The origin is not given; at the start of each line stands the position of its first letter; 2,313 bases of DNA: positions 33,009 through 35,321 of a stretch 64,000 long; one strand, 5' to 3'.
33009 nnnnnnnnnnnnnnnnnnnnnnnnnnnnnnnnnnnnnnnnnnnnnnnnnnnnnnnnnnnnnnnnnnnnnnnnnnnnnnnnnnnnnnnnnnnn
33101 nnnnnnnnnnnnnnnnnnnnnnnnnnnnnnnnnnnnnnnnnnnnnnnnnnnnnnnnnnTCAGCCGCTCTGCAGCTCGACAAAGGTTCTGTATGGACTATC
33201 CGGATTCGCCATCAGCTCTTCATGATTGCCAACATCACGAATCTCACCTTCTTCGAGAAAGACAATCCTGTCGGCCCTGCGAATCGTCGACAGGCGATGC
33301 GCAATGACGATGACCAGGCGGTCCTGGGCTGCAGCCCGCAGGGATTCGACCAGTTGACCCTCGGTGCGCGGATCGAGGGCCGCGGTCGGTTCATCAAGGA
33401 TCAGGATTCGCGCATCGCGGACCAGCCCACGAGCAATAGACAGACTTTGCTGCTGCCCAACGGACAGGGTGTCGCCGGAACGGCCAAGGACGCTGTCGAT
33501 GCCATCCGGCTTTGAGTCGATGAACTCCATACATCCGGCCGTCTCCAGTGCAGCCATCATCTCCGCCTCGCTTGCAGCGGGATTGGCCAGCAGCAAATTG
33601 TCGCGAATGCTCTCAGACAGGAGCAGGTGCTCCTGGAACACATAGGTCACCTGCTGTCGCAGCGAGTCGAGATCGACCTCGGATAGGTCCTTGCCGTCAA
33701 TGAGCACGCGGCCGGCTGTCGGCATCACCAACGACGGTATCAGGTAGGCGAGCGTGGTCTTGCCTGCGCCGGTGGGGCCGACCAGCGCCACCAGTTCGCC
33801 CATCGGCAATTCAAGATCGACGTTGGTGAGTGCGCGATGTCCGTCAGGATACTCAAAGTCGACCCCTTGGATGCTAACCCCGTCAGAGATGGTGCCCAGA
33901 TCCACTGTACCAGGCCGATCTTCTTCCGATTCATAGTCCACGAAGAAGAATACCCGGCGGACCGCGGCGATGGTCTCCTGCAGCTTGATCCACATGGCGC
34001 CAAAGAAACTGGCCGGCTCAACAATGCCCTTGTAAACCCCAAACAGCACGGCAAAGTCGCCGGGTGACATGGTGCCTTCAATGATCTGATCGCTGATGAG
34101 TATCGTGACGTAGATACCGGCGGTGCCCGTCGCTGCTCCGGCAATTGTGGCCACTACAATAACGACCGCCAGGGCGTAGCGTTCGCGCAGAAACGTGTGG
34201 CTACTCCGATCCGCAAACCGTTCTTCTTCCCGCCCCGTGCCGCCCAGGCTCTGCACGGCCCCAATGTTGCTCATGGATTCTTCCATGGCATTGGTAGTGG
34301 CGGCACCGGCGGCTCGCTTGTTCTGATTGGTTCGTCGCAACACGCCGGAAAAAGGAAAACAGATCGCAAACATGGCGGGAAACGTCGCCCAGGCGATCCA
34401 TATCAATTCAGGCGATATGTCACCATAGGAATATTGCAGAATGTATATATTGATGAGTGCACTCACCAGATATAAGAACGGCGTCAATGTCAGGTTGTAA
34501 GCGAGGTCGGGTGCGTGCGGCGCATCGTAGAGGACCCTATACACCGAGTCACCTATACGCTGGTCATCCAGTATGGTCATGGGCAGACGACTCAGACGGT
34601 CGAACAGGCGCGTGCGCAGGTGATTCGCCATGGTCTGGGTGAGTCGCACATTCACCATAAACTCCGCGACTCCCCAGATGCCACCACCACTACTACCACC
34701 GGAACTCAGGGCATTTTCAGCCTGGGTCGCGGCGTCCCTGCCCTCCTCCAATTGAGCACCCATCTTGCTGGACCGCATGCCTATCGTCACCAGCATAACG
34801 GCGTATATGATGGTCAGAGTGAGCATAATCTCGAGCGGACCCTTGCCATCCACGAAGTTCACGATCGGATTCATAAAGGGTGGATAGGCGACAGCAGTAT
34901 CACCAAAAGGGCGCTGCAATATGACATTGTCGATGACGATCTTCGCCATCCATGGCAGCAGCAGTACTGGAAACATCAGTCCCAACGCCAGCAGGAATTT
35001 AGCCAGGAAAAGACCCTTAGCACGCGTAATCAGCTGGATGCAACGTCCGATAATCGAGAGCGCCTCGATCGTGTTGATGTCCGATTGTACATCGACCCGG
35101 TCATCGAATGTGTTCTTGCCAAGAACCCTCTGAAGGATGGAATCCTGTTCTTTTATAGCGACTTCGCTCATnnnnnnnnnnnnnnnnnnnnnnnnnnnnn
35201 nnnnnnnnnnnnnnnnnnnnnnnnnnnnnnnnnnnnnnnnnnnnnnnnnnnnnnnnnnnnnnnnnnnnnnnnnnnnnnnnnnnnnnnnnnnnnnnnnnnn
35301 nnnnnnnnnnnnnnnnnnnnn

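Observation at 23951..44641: Three paralogous two-gene ABC exporter modules linked to Rph/PpsA-like phosphotransferases, one reduced to a relic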

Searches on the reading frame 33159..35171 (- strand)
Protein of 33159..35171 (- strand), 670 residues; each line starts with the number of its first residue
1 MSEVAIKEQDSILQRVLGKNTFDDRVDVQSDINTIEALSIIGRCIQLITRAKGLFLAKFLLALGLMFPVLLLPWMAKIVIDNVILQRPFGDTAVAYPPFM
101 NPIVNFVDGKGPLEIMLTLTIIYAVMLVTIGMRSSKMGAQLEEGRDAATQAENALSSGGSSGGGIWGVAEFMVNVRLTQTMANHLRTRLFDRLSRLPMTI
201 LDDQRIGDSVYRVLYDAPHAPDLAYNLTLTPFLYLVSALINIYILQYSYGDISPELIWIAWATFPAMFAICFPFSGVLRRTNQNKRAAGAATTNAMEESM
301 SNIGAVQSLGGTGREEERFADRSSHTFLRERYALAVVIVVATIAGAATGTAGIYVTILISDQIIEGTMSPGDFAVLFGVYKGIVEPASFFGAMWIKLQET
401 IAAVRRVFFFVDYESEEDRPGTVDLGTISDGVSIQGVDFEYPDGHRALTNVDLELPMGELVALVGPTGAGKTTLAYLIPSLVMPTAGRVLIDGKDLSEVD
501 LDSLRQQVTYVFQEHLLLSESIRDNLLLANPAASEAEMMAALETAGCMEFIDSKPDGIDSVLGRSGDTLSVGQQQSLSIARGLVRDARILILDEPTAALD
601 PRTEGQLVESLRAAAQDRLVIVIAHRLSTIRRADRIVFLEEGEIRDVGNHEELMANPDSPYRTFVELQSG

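Call 3: search_protein_families(library=pfam, proteins=[window:33159-35171:-])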
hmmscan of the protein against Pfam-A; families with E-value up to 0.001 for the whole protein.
window:33159-35171:- (670 aa): 3 families
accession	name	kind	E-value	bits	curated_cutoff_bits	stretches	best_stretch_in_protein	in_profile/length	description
PF00005.33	ABC_tran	-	7.4e-33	114.5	25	1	448-597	1-137/137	ABC transporter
PF00664.28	ABC_membrane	-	1.4e-16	61.4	28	1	168-377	59-267/274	ABC transporter transmembrane region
PF02463.25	SMC_N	-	5.6e-06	26.4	40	1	525-637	135-209/220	RecF/RecN/SMC N terminal domain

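Call 6: search_protein_families(library=ncbifam, proteins=[window:33159-35171:-], max_evalue=1e-10)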
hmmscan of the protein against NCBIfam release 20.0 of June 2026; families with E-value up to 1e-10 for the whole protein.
window:33159-35171:- (670 aa): 162 families (the best 25 are shown)
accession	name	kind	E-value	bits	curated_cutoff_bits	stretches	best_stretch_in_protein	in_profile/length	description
TIGR01846.1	type_I_sec_HlyB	subfamily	2.6e-89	300.3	725.55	1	175-669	204-693/694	type I secretion system permease/ATPase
TIGR02203.1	MsbA_lipidA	equivalog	1.5e-88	297.7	602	1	167-656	69-558/572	lipid A export permease/ATP-binding protein MsbA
TIGR00958.1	3a01208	subfamily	2.4e-84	283.9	874.6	1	178-663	229-709/711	antigen peptide transporter 2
TIGR03375.1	type_I_sec_LssB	subfamily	2.7e-80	270.6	693.1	1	184-655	223-690/696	type I secretion system permease/ATPase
TIGR02204.1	MsbA_rel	hypoth_equivalog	2.6e-77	260.8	780.4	1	170-668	78-575/576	ABC transporter, permease/ATP-binding protein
NF045513.1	HepA_fam_ABC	equivalog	3.1e-77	260.4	725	1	177-655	122-597/610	heterocyst formation ABC transporter subunit HepA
NF010178.0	PRK13657.1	equivalog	1.2e-75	255.2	733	1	179-656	85-559/588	glucan ABC transporter ATP-binding protein/ permease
NF008381.0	PRK11176.1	equivalog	6.9e-74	249.2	867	1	181-665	96-576/582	lipid A ABC transporter ATP-binding protein/permease MsbA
TIGR03796.1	NHLM_micro_ABC1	equivalog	1.1e-70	238.8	853.3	1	173-665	217-709/710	NHLP family bacteriocin export ABC transporter peptidase/permease/ATPase subunit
TIGR03797.1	NHLM_micro_ABC2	equivalog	1.7e-68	231.7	709.4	1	164-656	190-674/686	NHLP bacteriocin export ABC transporter permease/ATPase subunit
TIGR02868.1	CydC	equivalog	2.1e-68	231.2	329.05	1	181-627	84-530/530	thiol reductant ABC exporter subunit CydC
NF008364.0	PRK11160.1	equivalog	7.9e-66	222.8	630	1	178-659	88-567/575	heme ABC transporter ATP-binding protein/permease CydC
TIGR02857.1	CydD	equivalog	7.4e-65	219.9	435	1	390-638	280-528/529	thiol reductant ABC exporter subunit CydD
NF052233.1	CphA_assoc_ABC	equivalog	2.7e-64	217.8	880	1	175-664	255-740/766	cyanophycin metabolism-associated ABC transporter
TIGR01192.1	chvA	subfamily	6.5e-62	209.9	585.4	1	296-655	198-558/585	glucan export ABC transporter ATP-binding protein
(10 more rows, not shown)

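Call 11: find_homologous_proteins(query=window:33159-35171:-, max_evalue=1e-30)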
Query window:33159-35171:- (670 aa): 2864 proteins with E <= 1e-30 among 8000 candidates; the best 120 are listed.
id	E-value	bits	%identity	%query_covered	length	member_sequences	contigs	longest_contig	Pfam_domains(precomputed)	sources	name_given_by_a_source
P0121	0.0e+0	1469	100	100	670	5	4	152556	PF00005.34,PF02463.26,PF00664.29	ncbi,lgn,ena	-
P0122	0.0e+0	1309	87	100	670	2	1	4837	PF00005.34,PF02463.26,PF00664.29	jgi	jgi:ABC-type multidrug transport system fused ATPase/permease subunit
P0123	0.0e+0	1221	82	100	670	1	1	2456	PF00005.34,PF00664.29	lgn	-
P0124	0.0e+0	1093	72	100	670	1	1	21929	PF00005.34,PF02463.26,PF00664.29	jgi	-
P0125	0.0e+0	1086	72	99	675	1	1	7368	PF00005.34,PF00664.29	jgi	jgi:ABC-type multidrug transport system fused ATPase/permease subunit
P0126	0.0e+0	1081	73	100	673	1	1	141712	PF00005.34,PF02463.26,PF00664.29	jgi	jgi:ATP-binding cassette, subfamily B, putative efflux pump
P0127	0.0e+0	1079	71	100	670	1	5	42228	PF00005.34,PF02463.26,PF00664.29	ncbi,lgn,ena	-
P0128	0.0e+0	1075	71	100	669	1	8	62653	PF00005.34,PF02463.26,PF00664.29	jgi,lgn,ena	-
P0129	0.0e+0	1073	71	100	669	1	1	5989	PF00005.34,PF02463.26,PF00664.29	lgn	-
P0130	0.0e+0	1067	72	100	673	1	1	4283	PF00005.34,PF00664.29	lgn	-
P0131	0.0e+0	1064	72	99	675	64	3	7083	PF00005.34,PF02463.26,PF00664.29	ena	-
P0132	0.0e+0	1063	71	100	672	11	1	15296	PF00005.34,PF02463.26,PF13304.13,PF00664.29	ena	-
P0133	0.0e+0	1054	70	100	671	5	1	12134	PF00005.34,PF02463.26,PF00664.29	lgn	-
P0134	0.0e+0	1048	71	99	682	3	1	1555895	PF00005.34,PF02463.26,PF00664.29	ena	-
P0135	0.0e+0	1045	93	76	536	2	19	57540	PF00005.34,PF00664.29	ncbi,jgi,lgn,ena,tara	jgi:ABC-type multidrug transport system fused ATPase/permease subunit|tara:strand:+ start:3771 stop:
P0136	0.0e+0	1041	69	100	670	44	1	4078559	PF00005.34,PF02463.26,PF00664.29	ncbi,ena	-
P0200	5.4e-298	1008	69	99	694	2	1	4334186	PF00005.34,PF00664.29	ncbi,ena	-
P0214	3.3e-297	1005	68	98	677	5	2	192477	PF00005.34,PF02463.26,PF00664.29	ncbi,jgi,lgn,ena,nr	ncbi:MAG: ABC transporter ATP-binding protein [Proteobacteria bacterium]|jgi:ABC-type multidrug tran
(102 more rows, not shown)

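Call 12: find_encoding_contigs(protein=P0214, flank=10000, max_places=2)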
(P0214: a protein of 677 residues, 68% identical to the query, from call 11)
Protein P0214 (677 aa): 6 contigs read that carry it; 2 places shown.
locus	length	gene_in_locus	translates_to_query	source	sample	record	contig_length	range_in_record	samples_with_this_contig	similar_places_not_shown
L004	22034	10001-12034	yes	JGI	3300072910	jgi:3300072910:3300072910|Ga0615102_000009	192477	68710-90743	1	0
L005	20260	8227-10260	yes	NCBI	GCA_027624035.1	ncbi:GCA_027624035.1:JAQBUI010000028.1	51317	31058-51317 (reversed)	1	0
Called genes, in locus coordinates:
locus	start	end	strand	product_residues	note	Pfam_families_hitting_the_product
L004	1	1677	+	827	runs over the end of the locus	PF01326:PPDK_N, PF27448:Rph_4th, PF00391:PEP-utilizers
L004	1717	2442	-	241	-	PF13649:Methyltransf_25 (faint)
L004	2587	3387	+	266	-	PF00378:ECH_1, PF16113:ECH_2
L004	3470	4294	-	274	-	PF13145:Rotamase_2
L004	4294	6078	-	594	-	PF12228:DUF3604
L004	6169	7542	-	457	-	PF00884:Sulfatase, PF01663:Phosphodiest (faint), PF16347:SGSH_C (faint)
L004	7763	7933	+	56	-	-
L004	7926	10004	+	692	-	PF00664:ABC_membrane, PF00005:ABC_tran, PF02463:SMC_N (faint)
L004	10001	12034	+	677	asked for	PF00664:ABC_membrane, PF02463:SMC_N (faint), PF00005:ABC_tran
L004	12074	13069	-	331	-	PF00990:GGDEF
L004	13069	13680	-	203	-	PF13489:Methyltransf_23, PF13847:Methyltransf_31, PF01209:Ubie_methyltran, PF08241:Methyltransf_11, PF08242:Methyltransf_12, PF13649:Methyltransf_25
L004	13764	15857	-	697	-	PF14522:Cytochrome_C7 (faint), PF13435:Cytochrome_C554 (faint), PF14537:Cytochrom_c3_2 (faint), PF14559:TPR_19 (weak), PF12895:ANAPC3 (weak), PF13429:TPR_15 (weak), PF13432:TPR_16 (weak), PF14559:TPR_19, +9 more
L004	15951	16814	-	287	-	PF00561:Abhydrolase_1, PF12146:Hydrolase_4 (weak), PF12697:Abhydrolase_6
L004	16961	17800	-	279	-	PF02798:GST_N (weak), PF13409:GST_N_2 (weak), PF00043:GST_C (weak), PF13410:GST_C_2, PF21972:Arc1p_N_like (weak)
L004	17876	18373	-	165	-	-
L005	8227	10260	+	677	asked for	PF00664:ABC_membrane, PF02463:SMC_N (faint), PF00005:ABC_tran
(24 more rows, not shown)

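Call 13: find_encoding_contigs(protein=P0200, flank=10000, max_places=1)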
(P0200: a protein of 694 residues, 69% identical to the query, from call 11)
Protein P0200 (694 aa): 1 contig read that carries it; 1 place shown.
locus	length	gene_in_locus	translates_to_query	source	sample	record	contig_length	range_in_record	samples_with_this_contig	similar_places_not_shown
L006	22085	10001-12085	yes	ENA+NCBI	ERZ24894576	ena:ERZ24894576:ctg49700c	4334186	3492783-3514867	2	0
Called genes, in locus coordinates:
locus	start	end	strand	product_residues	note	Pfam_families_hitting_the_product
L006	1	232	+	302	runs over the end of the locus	PF00441:Acyl-CoA_dh_1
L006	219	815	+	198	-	PF04463:2-thiour_desulf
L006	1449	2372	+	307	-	PF02661:Fic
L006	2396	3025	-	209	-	PF00080:Sod_Cu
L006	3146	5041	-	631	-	PF00664:ABC_membrane, PF00005:ABC_tran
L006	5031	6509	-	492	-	PF00664:ABC_membrane, PF00005:ABC_tran, PF02463:SMC_N (faint)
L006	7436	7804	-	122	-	-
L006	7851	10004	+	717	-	PF00664:ABC_membrane, PF00005:ABC_tran, PF02463:SMC_N (faint)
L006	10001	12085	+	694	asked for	PF00664:ABC_membrane, PF00005:ABC_tran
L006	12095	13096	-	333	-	PF16884:ADH_N_2, PF00107:ADH_zinc_N, PF13602:ADH_zinc_N_2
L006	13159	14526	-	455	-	PF01841:Transglut_core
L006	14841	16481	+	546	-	PF00749:tRNA-synt_1c, PF03950:tRNA-synt_1c_C, PF20974:tRNA-synt_1c_C2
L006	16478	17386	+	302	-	PF00291:PALP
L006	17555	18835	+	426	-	PF13173:AAA_14, PF13635:DUF4143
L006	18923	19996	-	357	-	PF05721:PhyH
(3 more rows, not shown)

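Call 14: find_encoding_contigs(protein=P0136, flank=10000, max_places=1)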
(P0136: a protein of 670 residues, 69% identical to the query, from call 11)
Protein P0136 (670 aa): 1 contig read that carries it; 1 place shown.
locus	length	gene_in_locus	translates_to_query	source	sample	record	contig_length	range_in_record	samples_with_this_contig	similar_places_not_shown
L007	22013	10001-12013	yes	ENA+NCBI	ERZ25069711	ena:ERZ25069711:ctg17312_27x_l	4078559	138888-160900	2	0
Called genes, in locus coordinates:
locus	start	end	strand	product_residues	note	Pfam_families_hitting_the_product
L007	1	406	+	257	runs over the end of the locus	PF07556:DUF1538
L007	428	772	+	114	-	PF00543:P-II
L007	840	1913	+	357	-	PF00595:PDZ (weak), PF13180:PDZ_2 (weak), PF17820:PDZ_6, PF01435:Peptidase_M48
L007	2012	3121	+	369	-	PF00005:ABC_tran, PF08402:TOBE_2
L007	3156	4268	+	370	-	PF01547:SBP_bac_1, PF13416:SBP_bac_8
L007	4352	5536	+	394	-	PF00528:BPD_transp_1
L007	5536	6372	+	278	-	PF00528:BPD_transp_1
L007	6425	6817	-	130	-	PF00903:Glyoxalase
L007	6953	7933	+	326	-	PF00296:Bac_luciferase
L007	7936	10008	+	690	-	PF00664:ABC_membrane, PF00005:ABC_tran, PF02463:SMC_N (faint)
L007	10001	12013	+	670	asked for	PF00664:ABC_membrane, PF00005:ABC_tran, PF02463:SMC_N (faint)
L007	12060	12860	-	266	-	PF00378:ECH_1, PF16113:ECH_2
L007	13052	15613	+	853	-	PF07715:Plug, PF00593:TonB_dep_Rec_b-barrel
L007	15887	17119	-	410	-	PF08281:Sigma70_r4_2, PF04545:Sigma70_r4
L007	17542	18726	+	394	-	PF25371:DUF7884 (faint), PF02353:CMAS, PF13489:Methyltransf_23, PF13847:Methyltransf_31, PF08241:Methyltransf_11, PF08242:Methyltransf_12, PF13649:Methyltransf_25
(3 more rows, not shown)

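Call 17: find_encoding_contigs(protein=P0121, flank=10000, max_places=3)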
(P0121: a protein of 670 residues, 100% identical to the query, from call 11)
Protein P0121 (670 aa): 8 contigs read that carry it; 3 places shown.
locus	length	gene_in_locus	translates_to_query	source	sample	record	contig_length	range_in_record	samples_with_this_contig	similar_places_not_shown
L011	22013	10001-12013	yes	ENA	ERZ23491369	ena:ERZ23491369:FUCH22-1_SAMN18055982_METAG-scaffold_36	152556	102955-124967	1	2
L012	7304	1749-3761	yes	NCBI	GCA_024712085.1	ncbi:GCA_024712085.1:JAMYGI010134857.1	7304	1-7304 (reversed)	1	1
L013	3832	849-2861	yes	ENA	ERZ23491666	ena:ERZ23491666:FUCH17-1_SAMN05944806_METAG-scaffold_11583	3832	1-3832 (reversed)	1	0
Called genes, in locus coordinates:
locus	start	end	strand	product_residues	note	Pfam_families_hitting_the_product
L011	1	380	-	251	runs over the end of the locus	PF00106:adh_short, PF08659:KR, PF03435:Sacchrp_dh_NADP (weak), PF13561:adh_short_C2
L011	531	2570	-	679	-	PF00664:ABC_membrane, PF02463:SMC_N (faint), PF00005:ABC_tran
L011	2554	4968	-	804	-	PF00664:ABC_membrane, PF00005:ABC_tran, PF02463:SMC_N (weak), PF13304:AAA_21 (faint)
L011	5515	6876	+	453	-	-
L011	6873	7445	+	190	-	PF00326:Peptidase_S9, PF12146:Hydrolase_4 (faint), PF00561:Abhydrolase_1 (faint), PF01738:DLH (weak), PF02129:Peptidase_S15, PF00756:Esterase (weak), PF20434:BD-FAE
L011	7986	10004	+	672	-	PF00664:ABC_membrane, PF00005:ABC_tran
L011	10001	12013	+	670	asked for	PF00664:ABC_membrane, PF00005:ABC_tran, PF02463:SMC_N (faint)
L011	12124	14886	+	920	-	PF01326:PPDK_N, PF27448:Rph_4th, PF00391:PEP-utilizers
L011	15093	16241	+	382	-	-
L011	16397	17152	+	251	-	PF00596:Aldolase_II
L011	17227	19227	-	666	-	PF00664:ABC_membrane, PF00005:ABC_tran, PF02463:SMC_N (faint)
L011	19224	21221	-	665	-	PF00664:ABC_membrane, PF00005:ABC_tran, PF02463:SMC_N (faint), PF13401:AAA_22 (faint)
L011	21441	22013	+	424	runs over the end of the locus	PF07005:SBD_N, PF17042:NBD_C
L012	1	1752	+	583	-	?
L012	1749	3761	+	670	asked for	PF00664:ABC_membrane, PF00005:ABC_tran, PF02463:SMC_N (faint)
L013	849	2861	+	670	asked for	PF00664:ABC_membrane, PF00005:ABC_tran, PF02463:SMC_N (faint)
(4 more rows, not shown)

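Call 30: search_solved_structures(query=window:33159-35171:-, max_evalue=1e-40)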
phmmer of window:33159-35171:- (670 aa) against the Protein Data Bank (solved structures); distinct sequences matched with E-value up to 1e-40: 234 (the best 60 are shown).
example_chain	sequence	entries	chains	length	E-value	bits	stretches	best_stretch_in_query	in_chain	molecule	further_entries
8zpx_B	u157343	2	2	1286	1.3e-104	354.1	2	204-668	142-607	ABC transporter B family member 1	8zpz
9juj_A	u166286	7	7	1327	1.3e-104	354.1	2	204-668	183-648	ABC transporter B family member 1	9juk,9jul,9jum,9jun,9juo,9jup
8zq4_B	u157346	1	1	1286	8.1e-104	351.5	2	204-668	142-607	ABC transporter B family member 1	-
8woi_A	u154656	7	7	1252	3.9e-90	306.3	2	403-669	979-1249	ABC transporter B family member 19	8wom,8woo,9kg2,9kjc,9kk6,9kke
8wp0_A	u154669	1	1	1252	2.3e-89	303.7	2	403-669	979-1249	ABC transporter B family member 19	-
6fn1_A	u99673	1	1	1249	5e-89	302.6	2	410-670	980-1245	Human-mouse chimeric ABCB1 (ABCBHM)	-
6fn4_A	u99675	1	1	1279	5.4e-89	302.5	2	410-670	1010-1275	Apo form of Human-mouse chimeric ABCB1 (ABCB1HM) in complex with Antigen binding fragment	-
7zk8_A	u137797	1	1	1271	2.1e-88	300.6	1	409-658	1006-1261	ATP-dependent translocase ABCB1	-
6ujt_A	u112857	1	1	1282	3.6e-88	299.8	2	408-670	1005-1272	ATP-dependent translocase ABCB1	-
7niu_A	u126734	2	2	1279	3.7e-88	299.8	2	270-668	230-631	Isoform 2 of Phosphatidylcholine translocator ABCB4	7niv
6ujw_A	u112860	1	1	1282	5.4e-88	299.2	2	408-670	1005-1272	ATP-dependent translocase ABCB1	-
7zk9_A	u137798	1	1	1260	6.5e-88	298.9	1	409-656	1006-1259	ATP-dependent translocase ABCB1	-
3g5u_A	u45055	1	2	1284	9.1e-88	298.5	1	408-670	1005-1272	Multidrug resistance protein 1a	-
4lsg_A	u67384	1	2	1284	9.1e-88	298.5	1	408-670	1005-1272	Multidrug resistance protein 1A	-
4m1m_A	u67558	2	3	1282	9.4e-88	298.4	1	408-670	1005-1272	Multidrug resistance protein 1A | ATP-dependent translocase ABCB1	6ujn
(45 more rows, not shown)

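Call 66: find_encoding_contigs(protein=P0122, flank=10000, max_places=2)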
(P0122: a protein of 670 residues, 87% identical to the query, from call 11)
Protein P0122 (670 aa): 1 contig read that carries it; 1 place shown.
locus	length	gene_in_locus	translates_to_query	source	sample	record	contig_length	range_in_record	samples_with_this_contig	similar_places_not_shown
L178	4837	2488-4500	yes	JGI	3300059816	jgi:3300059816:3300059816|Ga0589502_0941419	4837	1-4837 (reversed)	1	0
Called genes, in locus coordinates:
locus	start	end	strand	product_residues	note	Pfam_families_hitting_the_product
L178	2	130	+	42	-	?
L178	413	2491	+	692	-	PF00664:ABC_membrane, PF00005:ABC_tran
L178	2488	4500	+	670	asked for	PF00664:ABC_membrane, PF00005:ABC_tran, PF02463:SMC_N (faint)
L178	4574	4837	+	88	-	?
